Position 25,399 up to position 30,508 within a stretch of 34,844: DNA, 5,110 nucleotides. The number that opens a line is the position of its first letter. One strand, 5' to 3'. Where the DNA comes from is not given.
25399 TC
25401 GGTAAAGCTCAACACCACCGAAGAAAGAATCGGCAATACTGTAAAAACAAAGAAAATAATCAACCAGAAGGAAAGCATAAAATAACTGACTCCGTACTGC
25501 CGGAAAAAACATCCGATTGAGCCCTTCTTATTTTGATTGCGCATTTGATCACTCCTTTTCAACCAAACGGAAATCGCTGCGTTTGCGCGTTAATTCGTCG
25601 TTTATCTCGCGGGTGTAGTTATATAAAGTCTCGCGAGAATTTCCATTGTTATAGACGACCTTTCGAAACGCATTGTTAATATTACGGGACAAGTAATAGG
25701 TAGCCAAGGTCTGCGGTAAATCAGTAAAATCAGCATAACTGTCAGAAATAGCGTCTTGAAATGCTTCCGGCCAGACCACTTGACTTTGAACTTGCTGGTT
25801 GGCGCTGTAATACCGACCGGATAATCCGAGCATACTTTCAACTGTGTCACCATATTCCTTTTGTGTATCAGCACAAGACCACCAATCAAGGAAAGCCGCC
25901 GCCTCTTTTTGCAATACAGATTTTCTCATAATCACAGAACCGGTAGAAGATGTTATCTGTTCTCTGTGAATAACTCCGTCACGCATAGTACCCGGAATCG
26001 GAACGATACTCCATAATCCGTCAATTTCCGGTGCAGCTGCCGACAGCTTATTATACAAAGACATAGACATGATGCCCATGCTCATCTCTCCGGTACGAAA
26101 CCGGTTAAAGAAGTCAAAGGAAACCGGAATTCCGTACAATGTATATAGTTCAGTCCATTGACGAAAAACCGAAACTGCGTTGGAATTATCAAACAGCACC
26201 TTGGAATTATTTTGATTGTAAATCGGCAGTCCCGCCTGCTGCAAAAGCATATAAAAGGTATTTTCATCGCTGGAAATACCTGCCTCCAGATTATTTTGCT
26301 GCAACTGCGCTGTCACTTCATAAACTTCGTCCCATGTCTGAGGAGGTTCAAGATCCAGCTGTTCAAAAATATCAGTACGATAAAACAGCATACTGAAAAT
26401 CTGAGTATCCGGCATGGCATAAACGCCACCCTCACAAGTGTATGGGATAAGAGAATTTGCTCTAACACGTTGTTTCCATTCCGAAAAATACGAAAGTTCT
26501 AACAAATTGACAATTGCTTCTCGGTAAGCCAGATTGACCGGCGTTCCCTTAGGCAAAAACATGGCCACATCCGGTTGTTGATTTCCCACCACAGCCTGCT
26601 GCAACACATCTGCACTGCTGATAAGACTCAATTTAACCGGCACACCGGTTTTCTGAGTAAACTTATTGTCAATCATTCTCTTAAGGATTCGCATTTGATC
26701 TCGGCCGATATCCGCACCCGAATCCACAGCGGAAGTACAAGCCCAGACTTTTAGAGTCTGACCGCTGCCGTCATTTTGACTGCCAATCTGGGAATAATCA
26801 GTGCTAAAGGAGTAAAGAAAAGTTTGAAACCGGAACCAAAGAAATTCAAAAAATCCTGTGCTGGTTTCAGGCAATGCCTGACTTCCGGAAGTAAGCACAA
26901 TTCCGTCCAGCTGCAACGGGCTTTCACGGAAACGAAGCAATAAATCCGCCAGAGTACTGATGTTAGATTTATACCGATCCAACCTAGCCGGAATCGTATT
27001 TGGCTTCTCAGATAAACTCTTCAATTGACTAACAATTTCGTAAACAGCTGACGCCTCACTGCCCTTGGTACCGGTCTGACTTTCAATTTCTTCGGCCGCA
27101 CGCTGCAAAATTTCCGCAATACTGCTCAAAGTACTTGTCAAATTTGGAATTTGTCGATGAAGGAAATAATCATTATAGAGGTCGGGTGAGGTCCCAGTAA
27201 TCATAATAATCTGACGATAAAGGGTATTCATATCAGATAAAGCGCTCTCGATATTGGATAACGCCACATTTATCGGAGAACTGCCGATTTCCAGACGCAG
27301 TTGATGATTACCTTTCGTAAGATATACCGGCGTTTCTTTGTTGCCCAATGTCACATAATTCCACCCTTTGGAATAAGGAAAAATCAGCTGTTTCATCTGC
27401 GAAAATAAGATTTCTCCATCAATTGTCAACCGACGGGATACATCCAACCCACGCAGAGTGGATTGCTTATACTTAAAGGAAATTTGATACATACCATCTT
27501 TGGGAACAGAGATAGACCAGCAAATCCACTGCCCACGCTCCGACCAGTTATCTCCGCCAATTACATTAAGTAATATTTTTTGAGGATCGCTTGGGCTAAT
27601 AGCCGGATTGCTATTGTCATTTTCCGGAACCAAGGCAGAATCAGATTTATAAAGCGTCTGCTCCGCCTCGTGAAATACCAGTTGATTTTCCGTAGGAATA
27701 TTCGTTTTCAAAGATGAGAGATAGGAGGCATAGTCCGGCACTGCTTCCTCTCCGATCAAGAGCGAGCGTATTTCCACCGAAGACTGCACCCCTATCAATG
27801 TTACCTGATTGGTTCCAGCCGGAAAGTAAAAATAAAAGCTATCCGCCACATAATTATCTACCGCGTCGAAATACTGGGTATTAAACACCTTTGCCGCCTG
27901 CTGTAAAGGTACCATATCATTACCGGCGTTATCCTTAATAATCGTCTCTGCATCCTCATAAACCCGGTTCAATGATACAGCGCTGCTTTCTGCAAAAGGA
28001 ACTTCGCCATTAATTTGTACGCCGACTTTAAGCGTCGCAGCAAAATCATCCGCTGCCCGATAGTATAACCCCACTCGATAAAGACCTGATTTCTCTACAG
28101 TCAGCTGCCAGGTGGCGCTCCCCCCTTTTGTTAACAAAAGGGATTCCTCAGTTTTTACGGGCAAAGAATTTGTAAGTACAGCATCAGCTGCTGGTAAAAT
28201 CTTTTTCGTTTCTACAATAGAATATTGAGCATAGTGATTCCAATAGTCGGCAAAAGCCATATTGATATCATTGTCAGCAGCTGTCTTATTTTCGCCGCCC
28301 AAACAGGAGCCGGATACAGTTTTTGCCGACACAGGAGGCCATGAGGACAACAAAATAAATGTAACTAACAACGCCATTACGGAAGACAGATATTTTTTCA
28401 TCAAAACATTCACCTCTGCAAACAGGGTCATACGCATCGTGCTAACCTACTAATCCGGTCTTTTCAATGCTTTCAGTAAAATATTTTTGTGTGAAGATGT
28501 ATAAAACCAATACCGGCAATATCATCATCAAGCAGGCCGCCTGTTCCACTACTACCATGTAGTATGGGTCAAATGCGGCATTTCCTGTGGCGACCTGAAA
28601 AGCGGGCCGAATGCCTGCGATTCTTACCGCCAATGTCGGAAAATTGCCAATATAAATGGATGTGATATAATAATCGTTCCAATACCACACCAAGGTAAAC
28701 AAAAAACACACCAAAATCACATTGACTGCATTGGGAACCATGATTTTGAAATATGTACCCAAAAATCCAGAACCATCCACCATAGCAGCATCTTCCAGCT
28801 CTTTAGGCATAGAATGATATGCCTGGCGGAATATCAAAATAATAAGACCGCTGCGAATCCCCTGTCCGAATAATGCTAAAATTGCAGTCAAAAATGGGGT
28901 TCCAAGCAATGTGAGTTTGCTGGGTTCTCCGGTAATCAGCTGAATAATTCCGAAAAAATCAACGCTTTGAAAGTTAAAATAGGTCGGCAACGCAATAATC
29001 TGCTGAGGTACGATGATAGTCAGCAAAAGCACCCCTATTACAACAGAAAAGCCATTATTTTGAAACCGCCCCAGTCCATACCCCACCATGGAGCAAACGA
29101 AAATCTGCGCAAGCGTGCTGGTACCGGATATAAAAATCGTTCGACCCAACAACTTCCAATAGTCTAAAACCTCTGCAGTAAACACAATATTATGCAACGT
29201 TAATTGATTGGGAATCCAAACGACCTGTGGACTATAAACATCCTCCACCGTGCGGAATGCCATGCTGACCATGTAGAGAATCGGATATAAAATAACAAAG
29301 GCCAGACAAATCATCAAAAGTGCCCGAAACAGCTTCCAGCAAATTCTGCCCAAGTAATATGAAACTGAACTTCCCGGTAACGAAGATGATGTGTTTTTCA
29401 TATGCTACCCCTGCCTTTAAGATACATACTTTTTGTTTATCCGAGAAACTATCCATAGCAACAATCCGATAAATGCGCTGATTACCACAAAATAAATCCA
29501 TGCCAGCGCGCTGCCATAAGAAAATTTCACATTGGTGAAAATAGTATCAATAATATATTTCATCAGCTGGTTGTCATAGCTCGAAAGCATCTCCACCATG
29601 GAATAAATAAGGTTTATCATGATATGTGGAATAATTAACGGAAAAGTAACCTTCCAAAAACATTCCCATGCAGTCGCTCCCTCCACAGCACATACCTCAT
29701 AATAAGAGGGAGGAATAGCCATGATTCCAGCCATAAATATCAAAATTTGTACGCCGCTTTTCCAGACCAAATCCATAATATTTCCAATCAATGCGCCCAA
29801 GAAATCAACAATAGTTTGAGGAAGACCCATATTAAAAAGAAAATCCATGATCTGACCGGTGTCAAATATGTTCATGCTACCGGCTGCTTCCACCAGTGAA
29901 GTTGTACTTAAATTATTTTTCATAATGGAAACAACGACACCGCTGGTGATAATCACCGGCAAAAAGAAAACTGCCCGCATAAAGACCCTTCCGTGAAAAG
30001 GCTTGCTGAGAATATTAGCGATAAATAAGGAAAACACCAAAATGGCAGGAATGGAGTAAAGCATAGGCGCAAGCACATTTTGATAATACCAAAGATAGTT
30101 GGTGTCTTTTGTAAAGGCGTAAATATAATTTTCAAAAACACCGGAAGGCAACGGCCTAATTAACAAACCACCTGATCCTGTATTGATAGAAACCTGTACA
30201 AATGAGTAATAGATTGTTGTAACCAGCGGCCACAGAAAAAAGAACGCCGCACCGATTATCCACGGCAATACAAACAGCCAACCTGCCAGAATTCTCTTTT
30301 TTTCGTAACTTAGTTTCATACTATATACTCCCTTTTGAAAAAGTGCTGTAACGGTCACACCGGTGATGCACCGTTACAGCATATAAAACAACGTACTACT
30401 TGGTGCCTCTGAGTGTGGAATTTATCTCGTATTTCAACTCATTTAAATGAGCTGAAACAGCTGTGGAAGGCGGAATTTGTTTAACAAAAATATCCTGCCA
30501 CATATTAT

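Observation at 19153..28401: Conserved-looking but uncharacterised module: giant CBM-bearing binding protein, two permeases, NHL/TPR anchor protein, Yip1 membrane protein and DUF5696-like exoprotein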

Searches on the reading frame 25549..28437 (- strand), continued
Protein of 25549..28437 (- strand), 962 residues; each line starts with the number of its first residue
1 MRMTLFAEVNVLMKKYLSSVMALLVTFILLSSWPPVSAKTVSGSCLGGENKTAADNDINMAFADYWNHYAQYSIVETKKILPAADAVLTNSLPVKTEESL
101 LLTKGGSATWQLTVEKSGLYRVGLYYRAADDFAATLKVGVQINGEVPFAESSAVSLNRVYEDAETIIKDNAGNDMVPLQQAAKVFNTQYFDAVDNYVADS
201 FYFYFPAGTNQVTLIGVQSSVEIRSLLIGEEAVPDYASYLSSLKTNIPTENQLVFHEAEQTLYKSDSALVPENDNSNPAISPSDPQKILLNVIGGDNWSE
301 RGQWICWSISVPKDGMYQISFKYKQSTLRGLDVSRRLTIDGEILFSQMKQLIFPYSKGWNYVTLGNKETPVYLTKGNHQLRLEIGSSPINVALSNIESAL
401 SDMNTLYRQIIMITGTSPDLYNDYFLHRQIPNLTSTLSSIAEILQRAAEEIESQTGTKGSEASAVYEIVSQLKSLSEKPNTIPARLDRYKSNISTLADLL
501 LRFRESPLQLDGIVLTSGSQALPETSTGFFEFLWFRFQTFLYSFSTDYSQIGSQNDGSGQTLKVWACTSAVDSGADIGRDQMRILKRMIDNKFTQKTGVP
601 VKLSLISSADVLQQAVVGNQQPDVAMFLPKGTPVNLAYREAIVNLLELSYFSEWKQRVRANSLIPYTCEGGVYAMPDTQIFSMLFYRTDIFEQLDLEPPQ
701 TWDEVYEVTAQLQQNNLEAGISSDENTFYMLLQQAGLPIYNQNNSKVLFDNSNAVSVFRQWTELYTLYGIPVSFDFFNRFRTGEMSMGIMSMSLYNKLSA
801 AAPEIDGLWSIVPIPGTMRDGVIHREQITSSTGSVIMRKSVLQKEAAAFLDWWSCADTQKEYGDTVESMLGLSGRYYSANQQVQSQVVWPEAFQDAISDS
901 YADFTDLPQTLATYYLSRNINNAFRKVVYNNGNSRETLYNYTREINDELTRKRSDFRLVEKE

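Call 54: find_encoding_contigs(protein=P0075, flank=10000, max_places=2)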
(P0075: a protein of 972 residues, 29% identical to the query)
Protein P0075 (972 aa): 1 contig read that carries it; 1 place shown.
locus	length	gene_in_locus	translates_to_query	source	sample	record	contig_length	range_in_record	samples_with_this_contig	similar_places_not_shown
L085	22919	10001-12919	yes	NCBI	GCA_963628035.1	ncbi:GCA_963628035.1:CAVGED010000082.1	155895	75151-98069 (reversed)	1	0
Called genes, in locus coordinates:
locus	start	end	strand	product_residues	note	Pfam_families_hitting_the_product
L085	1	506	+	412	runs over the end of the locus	PF00464:SHMT, PF01212:Beta_elim_lyase (weak), PF00155:Aminotran_1_2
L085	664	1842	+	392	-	PF25984:BSH_YknX, PF25990:Beta-barrel_YknX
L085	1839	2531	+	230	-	PF00005:ABC_tran, PF02463:SMC_N (weak), PF13304:AAA_21 (faint)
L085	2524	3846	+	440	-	PF27244:GtfB_M (weak), PF25984:BSH_YknX (faint), PF25990:Beta-barrel_YknX (weak)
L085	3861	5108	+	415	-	PF12704:MacB_PCD, PF02687:FtsX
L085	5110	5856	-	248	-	PF09339:HTH_IclR, PF01614:IclR_C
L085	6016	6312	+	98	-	-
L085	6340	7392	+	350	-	PF01381:HTH_3, PF06114:Peptidase_M78 (weak)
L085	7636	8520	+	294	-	PF00701:DHDPS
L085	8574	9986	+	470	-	PF13088:BNR_2 (faint)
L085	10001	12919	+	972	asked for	PF01547:SBP_bac_1, PF13416:SBP_bac_8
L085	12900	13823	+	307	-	PF00528:BPD_transp_1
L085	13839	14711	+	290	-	PF00528:BPD_transp_1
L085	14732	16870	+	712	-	PF01436:NHL (faint), PF08450:SGL (faint), PF25021:TEN_NHL (faint), PF00515:TPR_1 (faint), PF07719:TPR_2 (faint), PF25062:ARM_TT21_N (weak), PF04893:Yip1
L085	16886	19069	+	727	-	PF18952:DUF5696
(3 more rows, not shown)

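Call 55: find_encoding_contigs(protein=P0024, flank=10000, max_places=2)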
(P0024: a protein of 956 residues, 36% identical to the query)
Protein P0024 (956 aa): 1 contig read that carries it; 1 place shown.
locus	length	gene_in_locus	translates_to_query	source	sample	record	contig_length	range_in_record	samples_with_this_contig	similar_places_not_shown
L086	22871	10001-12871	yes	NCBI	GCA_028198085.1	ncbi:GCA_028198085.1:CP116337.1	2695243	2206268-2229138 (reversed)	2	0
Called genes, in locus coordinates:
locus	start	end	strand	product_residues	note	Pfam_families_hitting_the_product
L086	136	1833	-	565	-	PF00128:Alpha-amylase, PF16657:Malt_amylase_C, PF23915:SusG_C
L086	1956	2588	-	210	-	PF02660:G3P_acyltransf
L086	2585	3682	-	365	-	PF13506:Glyco_transf_21, PF13641:Glyco_tranf_2_3, PF00535:Glycos_transf_2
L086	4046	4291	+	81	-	PF08753:NikR_C, PF21699:TM1266-like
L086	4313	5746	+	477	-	PF04055:Radical_SAM, PF06968:BATS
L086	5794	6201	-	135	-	PF00072:Response_reg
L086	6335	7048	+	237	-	PF05175:MTS (weak)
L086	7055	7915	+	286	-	PF00590:TP_methylase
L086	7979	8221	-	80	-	PF04014:MazE_antitoxin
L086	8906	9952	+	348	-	PF00356:LacI, PF00532:Peripla_BP_1, PF13407:Peripla_BP_4 (faint), PF13377:Peripla_BP_3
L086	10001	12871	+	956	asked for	PF01547:SBP_bac_1, PF13416:SBP_bac_8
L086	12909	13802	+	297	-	PF00528:BPD_transp_1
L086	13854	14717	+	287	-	PF00528:BPD_transp_1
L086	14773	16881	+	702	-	PF17170:DUF5128 (faint), PF01436:NHL (faint), PF08450:SGL (weak), PF07719:TPR_2 (faint), PF13432:TPR_16 (weak), PF14559:TPR_19 (faint), PF04893:Yip1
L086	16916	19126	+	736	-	PF18952:DUF5696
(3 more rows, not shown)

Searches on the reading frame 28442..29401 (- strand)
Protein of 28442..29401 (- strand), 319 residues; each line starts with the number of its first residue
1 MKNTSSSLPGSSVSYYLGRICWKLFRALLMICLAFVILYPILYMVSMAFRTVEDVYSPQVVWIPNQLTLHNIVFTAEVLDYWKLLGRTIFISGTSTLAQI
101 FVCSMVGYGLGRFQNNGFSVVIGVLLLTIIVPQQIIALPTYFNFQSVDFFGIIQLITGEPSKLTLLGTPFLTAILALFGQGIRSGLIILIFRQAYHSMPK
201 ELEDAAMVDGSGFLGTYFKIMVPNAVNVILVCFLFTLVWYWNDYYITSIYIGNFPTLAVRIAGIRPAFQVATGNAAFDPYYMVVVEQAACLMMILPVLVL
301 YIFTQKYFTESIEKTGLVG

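Call 4: search_protein_families(library=pfam, proteins=[window:28442-29401:-], max_evalue=0.01)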
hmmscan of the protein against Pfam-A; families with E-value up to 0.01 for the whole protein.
window:28442-29401:- (319 aa): 1 family
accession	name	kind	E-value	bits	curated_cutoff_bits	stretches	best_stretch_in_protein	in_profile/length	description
PF00528.27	BPD_transp_1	-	4.7e-06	26.9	26.4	1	125-303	24-170/184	Binding-protein-dependent transport system inner membrane component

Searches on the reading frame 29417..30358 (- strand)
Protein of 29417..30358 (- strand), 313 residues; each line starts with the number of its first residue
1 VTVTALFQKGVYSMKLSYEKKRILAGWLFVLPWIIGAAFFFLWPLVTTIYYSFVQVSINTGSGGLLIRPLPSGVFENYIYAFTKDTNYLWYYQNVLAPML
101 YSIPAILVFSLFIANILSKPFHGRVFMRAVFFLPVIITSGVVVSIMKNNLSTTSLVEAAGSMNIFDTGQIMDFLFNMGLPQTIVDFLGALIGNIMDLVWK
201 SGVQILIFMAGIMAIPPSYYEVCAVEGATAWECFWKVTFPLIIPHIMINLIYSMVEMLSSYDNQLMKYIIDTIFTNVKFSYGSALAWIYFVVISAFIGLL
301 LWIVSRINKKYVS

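Call 4: search_protein_families(library=pfam, proteins=[window:29417-30358:-], max_evalue=0.01)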
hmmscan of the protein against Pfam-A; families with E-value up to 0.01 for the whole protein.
window:29417-30358:- (313 aa): 1 family
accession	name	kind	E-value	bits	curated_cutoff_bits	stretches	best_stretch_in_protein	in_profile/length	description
PF00528.27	BPD_transp_1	-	2.8e-05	24.4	26.4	1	146-303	43-174/184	Binding-protein-dependent transport system inner membrane component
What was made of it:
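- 29417..30358 (-): Permease P1a of the second (obligate) CUT1 permease pair. BPD_transp_1 (call 4).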
